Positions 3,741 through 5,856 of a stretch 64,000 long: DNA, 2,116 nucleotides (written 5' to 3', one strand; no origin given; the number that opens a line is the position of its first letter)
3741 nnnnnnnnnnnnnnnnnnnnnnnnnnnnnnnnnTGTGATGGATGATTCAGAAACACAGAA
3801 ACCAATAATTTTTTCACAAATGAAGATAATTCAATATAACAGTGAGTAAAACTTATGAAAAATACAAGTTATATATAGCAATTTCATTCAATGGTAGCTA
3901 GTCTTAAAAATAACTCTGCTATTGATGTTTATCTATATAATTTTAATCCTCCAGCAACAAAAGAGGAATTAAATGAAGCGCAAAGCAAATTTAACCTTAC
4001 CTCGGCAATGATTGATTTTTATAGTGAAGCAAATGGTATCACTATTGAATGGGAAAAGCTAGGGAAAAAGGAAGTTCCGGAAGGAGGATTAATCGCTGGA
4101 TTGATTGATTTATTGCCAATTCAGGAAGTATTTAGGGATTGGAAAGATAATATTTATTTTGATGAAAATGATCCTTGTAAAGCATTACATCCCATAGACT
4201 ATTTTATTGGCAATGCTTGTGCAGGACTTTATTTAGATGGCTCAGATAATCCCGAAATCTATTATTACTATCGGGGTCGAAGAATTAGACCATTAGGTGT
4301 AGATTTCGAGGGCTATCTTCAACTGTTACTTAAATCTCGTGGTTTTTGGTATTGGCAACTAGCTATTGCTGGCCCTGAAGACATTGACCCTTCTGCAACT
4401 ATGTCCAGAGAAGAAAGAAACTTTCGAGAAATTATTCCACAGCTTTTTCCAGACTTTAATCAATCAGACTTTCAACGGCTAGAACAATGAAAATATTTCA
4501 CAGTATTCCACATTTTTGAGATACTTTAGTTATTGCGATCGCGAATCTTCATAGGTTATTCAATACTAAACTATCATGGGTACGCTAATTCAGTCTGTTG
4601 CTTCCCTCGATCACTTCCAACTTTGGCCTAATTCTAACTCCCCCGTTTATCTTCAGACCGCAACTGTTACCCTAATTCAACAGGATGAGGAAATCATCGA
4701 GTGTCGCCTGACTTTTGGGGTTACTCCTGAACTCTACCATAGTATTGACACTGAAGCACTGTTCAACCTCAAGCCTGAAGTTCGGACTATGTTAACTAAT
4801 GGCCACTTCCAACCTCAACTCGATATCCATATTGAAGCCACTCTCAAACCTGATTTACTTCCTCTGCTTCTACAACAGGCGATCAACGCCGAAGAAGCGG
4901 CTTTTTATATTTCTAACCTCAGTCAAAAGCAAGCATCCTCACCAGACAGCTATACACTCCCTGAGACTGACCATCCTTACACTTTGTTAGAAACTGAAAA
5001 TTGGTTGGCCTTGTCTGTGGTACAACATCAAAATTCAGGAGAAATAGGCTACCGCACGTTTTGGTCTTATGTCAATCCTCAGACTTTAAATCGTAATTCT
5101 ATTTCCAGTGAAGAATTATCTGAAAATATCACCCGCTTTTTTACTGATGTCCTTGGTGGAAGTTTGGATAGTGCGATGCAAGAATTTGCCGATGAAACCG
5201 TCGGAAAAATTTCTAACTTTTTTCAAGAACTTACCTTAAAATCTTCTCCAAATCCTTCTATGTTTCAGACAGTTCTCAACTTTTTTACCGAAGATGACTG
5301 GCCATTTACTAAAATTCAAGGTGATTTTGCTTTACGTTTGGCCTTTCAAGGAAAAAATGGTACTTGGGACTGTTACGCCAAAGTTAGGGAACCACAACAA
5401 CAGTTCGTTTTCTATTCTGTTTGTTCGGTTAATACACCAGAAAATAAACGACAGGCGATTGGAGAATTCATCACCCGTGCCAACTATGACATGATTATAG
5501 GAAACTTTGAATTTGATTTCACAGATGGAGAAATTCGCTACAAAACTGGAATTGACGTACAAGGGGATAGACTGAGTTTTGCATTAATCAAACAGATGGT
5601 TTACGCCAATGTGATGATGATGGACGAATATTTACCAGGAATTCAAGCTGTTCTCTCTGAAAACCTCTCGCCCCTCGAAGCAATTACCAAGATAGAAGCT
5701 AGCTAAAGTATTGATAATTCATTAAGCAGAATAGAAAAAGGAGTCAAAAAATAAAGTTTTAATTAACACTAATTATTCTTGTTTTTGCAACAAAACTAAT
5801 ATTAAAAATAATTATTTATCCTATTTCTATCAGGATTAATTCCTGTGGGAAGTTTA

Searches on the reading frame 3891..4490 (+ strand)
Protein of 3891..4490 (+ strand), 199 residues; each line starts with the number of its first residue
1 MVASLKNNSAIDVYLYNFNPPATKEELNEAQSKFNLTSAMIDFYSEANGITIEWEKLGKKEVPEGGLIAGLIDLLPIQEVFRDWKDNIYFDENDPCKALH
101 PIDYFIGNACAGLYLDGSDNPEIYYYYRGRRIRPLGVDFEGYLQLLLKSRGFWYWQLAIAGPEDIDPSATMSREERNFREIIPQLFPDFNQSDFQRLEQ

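Call 7: search_protein_families(library=pfam, proteins=[window:3891-4490:+], max_evalue=0.001)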
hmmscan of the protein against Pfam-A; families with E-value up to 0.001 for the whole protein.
window:3891-4490:+ (199 aa): 1 family
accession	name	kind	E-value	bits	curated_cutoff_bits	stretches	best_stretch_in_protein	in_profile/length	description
PF09346.15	SMI1_KNR4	-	3.5e-06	28.1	25.4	1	21-143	1-123/125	SMI1 / KNR4 family (SUKH-1)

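Call 9: find_encoding_contigs(protein=window:3891-4490:+, flank=10000, max_places=6)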
Protein window:3891-4490:+ (199 aa): no gene with exactly this product is on record in the collection.

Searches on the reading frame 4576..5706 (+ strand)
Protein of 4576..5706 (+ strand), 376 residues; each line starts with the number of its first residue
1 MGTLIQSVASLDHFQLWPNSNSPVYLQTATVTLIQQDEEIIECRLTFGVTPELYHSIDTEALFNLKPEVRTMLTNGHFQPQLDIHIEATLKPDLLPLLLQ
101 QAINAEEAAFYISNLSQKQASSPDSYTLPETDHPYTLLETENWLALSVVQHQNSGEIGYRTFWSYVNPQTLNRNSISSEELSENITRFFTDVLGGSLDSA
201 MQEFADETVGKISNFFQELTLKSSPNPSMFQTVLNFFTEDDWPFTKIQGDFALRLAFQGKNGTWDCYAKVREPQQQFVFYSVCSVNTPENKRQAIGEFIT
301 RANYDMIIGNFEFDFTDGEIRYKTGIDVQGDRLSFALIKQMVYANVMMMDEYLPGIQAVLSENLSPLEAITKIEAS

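Call 7: search_protein_families(library=pfam, proteins=[window:4576-5706:+], max_evalue=0.001)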
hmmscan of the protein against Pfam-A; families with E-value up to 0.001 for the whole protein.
window:4576-5706:+ (376 aa): 1 family
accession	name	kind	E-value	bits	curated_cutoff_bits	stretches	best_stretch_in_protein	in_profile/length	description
PF10722.14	YbjN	-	3.7e-09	37.3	22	1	232-357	4-125/126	Putative bacterial sensory transduction regulator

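Call 46: search_protein_families(library=ncbifam, proteins=[window:4576-5706:+], max_evalue=0.01)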
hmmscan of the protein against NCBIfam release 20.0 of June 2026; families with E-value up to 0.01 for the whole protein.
window:4576-5706:+ (376 aa): 0 families
